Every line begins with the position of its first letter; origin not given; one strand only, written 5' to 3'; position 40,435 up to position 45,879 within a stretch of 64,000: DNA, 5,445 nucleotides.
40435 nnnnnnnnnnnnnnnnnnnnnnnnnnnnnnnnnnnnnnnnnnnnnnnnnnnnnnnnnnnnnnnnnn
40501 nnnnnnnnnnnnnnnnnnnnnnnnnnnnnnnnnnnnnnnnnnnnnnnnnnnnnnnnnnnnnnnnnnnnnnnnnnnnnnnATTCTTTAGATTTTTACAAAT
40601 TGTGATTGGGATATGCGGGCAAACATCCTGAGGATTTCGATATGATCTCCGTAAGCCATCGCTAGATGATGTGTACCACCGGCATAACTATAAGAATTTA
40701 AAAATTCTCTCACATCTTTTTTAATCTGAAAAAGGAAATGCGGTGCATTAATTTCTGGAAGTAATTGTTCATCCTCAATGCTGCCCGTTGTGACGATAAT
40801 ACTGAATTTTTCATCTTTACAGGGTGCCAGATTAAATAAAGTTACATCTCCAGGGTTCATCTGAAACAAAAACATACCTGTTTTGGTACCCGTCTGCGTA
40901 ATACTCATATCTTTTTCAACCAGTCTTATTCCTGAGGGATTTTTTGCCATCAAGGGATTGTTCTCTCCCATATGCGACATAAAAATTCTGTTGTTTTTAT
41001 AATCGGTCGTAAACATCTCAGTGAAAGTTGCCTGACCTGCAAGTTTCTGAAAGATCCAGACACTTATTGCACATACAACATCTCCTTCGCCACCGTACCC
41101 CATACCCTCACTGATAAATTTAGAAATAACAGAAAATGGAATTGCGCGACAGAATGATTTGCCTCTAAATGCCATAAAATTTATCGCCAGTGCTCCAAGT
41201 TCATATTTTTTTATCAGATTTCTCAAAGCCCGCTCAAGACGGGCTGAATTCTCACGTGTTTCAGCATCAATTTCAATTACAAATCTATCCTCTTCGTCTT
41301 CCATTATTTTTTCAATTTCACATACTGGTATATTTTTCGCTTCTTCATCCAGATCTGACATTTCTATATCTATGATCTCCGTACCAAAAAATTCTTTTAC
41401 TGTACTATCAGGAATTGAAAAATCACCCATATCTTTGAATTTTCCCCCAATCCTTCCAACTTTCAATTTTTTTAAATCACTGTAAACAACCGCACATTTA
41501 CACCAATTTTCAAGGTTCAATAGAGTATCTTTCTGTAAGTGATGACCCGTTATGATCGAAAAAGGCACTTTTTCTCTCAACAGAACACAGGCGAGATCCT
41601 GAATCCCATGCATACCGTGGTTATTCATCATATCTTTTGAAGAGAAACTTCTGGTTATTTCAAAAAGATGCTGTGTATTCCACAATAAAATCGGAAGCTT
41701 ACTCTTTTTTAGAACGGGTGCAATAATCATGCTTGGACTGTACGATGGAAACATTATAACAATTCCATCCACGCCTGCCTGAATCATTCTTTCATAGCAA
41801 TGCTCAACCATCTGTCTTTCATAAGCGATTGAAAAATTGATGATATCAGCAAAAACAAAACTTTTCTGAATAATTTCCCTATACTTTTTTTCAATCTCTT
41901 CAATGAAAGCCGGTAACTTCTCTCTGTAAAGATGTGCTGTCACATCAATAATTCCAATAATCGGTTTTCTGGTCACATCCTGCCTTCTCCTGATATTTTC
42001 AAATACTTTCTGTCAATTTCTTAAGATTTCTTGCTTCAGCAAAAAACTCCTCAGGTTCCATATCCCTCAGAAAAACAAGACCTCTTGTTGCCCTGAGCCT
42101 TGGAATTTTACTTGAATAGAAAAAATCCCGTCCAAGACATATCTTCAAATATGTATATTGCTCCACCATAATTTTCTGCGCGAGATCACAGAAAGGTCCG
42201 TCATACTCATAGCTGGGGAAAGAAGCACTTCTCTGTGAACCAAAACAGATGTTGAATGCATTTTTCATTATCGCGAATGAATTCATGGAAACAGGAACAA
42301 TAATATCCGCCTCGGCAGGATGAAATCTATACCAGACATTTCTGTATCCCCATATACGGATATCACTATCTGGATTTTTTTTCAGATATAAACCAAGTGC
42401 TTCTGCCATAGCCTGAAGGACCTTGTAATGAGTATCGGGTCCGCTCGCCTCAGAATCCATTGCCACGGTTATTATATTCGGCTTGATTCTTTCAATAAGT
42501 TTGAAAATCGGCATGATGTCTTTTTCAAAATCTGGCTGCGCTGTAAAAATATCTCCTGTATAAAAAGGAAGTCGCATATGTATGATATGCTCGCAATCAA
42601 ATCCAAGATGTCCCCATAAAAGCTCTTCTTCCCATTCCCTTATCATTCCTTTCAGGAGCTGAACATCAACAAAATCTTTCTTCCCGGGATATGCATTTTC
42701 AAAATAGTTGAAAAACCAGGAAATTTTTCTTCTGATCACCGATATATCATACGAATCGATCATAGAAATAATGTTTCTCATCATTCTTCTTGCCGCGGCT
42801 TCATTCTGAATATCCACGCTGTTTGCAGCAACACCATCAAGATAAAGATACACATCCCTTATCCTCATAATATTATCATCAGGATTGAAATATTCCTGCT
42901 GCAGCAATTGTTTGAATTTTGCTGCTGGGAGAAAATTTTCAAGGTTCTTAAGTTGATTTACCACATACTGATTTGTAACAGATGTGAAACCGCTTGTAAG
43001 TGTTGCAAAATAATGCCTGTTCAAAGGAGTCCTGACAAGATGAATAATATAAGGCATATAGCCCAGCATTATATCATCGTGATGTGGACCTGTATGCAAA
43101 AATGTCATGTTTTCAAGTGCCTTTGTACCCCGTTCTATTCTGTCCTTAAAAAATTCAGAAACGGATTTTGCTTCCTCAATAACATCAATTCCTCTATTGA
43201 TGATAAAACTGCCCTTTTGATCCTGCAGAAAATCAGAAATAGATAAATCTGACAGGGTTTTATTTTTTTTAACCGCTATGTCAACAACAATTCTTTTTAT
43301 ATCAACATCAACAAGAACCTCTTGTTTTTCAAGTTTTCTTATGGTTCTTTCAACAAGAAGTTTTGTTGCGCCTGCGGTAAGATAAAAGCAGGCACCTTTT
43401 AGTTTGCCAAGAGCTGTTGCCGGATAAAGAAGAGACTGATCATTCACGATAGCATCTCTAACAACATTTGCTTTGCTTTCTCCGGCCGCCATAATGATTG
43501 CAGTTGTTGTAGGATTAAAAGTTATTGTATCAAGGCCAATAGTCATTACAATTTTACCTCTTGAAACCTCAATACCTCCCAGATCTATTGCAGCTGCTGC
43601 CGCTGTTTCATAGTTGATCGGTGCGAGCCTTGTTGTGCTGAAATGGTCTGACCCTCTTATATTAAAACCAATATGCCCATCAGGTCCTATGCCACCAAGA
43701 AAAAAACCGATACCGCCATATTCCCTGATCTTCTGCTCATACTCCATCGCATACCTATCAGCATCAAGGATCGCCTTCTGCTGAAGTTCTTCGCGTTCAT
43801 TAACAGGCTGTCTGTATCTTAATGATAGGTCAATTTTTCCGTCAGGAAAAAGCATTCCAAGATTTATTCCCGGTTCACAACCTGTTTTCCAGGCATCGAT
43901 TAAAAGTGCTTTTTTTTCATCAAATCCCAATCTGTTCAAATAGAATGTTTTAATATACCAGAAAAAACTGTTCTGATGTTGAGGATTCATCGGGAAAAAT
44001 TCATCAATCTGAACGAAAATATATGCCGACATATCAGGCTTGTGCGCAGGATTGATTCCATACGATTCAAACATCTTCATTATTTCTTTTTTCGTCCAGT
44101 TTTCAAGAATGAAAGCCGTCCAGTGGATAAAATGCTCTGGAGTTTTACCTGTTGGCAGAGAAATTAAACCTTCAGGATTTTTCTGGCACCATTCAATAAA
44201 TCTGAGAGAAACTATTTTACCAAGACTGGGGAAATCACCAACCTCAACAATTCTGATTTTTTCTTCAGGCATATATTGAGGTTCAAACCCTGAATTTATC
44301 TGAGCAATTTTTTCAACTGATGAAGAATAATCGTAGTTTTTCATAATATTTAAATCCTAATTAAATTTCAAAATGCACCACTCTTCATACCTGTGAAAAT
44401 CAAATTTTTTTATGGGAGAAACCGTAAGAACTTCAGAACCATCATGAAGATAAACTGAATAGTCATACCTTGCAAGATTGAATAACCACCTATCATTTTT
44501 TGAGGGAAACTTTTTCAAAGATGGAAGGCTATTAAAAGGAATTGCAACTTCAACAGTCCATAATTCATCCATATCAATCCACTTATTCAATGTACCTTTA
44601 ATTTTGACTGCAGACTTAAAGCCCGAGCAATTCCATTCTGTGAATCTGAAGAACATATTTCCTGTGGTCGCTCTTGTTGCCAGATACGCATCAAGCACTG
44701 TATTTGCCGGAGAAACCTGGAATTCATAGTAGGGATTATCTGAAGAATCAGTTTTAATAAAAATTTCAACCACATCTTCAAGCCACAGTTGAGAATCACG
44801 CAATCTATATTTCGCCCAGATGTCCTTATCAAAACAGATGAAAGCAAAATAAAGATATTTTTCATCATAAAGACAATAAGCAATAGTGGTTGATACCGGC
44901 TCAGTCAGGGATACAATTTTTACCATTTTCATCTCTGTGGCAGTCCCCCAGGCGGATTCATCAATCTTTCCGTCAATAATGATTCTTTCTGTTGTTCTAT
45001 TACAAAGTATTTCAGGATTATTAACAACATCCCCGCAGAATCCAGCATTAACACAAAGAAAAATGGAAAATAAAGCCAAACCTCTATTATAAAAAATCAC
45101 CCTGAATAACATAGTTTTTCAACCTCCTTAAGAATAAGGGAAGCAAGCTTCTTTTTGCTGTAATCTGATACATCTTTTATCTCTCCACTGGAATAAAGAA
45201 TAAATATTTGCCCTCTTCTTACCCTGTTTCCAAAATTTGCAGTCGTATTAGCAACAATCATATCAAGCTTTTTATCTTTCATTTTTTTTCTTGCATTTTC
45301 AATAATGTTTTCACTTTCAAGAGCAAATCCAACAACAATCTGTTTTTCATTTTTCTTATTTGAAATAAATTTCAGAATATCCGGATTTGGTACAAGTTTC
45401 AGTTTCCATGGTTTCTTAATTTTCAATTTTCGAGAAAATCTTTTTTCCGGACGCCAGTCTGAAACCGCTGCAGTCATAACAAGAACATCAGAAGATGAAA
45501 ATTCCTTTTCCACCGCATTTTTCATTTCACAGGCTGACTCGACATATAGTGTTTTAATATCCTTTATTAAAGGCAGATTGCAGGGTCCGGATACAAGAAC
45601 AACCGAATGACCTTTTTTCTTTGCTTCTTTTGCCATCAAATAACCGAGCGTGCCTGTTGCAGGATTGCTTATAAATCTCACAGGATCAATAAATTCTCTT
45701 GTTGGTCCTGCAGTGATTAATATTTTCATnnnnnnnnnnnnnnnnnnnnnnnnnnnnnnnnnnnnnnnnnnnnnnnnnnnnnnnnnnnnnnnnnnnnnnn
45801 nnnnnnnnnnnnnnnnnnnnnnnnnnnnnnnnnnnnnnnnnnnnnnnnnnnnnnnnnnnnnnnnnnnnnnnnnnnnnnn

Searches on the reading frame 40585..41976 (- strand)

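Call 38: search_protein_families(library=pfam, proteins=[window:40585-41976:-], max_evalue=0.00001)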
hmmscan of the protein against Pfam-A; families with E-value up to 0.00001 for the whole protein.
window:40585-41976:- (463 aa): 3 families
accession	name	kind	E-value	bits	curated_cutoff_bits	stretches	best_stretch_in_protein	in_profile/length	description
PF11762.14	Arabinose_Iso_C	-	1.1e-16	61.3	25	1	316-457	2-142/144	L-arabinose isomerase C-terminal domain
PF02610.21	AraA_N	-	4.3e-08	33.5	24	1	34-167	31-166/168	L-arabinose isomerase N-terminal domain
PF24856.1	AraA_central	-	1.6e-06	29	24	1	196-311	25-144/148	L-arabinose isomerase central domain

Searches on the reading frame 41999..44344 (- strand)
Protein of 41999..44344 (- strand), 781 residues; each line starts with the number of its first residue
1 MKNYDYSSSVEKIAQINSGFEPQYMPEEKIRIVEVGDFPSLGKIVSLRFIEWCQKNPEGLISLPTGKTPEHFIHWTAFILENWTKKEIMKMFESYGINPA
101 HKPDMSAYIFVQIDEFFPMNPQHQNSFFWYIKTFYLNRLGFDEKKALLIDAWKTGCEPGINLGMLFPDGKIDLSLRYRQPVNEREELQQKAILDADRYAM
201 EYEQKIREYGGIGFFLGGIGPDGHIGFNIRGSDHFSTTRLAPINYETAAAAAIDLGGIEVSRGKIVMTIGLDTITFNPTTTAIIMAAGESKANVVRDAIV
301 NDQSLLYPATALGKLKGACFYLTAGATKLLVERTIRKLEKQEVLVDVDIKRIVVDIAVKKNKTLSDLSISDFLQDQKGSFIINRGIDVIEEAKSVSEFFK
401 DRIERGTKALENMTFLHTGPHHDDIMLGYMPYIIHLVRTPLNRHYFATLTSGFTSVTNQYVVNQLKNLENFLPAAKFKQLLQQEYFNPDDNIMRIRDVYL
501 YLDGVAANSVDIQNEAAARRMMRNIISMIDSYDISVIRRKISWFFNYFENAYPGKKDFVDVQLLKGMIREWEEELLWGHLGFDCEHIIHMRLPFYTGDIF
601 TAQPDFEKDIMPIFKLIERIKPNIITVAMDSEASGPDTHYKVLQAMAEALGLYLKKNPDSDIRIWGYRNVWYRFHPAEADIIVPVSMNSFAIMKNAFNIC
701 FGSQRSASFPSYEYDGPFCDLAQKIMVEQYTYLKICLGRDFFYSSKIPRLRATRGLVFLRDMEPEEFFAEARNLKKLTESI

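Call 38: search_protein_families(library=pfam, proteins=[window:41999-44344:-], max_evalue=0.00001)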
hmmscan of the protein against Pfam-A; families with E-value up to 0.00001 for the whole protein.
window:41999-44344:- (781 aa): 0 families

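Call 42: search_protein_families(library=ncbifam, proteins=[window:41999-44344:-], max_evalue=0.001)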
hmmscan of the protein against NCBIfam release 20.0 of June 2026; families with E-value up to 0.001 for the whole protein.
window:41999-44344:- (781 aa): 7 families
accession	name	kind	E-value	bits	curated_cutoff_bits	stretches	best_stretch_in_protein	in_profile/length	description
NF002557.0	PRK02122.1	subfamily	1.5e-49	168.7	384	2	195-385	143-330/653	glucosamine-6-phosphate deaminase-like protein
TIGR00502.1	nagB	equivalog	2.1e-21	76.4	236.9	1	193-336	112-253/259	glucosamine-6-phosphate deaminase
NF001684.0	PRK00443.1-4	subfamily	2.6e-18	66.5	326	1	196-319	110-230/260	glucosamine-6-phosphate deaminase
NF001685.0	PRK00443.1-5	equivalog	6.7e-13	48.5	513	1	190-303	109-220/266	glucosamine-6-phosphate deaminase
NF009022.0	PRK12358.1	equivalog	3.7e-07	29.9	247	1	192-303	100-210/239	glucosamine-6-phosphate deaminase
NF001682.0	PRK00443.1-1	equivalog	4.8e-05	22.9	528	1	215-314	122-218/262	glucosamine-6-phosphate deaminase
NF007291.0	PRK09762.1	equivalog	0.00073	19.2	271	0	204-310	120-221/236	galactosamine-6-phosphate isomerase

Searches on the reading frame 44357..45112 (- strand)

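Call 38: search_protein_families(library=pfam, proteins=[window:44357-45112:-], max_evalue=0.00001)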
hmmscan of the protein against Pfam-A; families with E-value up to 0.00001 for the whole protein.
window:44357-45112:- (251 aa): 1 family
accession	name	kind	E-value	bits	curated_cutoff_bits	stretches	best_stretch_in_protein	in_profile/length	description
PF06452.16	CBM9_1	-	1.9e-10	41.4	23.4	1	46-217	1-150/185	Carbohydrate family 9 binding domain-like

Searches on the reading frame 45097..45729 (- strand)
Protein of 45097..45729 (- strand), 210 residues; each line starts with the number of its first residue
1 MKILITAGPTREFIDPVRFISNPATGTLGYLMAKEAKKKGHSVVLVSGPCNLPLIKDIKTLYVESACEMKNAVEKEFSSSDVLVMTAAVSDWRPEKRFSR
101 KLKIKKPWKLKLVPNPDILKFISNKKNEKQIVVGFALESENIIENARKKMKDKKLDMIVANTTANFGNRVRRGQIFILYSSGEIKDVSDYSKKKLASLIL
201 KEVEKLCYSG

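Call 38: search_protein_families(library=pfam, proteins=[window:45097-45729:-], max_evalue=0.00001)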
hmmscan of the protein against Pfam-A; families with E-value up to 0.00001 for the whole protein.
window:45097-45729:- (210 aa): 1 family
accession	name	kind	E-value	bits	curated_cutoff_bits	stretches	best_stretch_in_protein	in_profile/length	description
PF04127.22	DFP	-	3.3e-61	206.8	22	1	2-166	5-172/186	DNA/pantothenate metabolism flavoprotein C-terminal domain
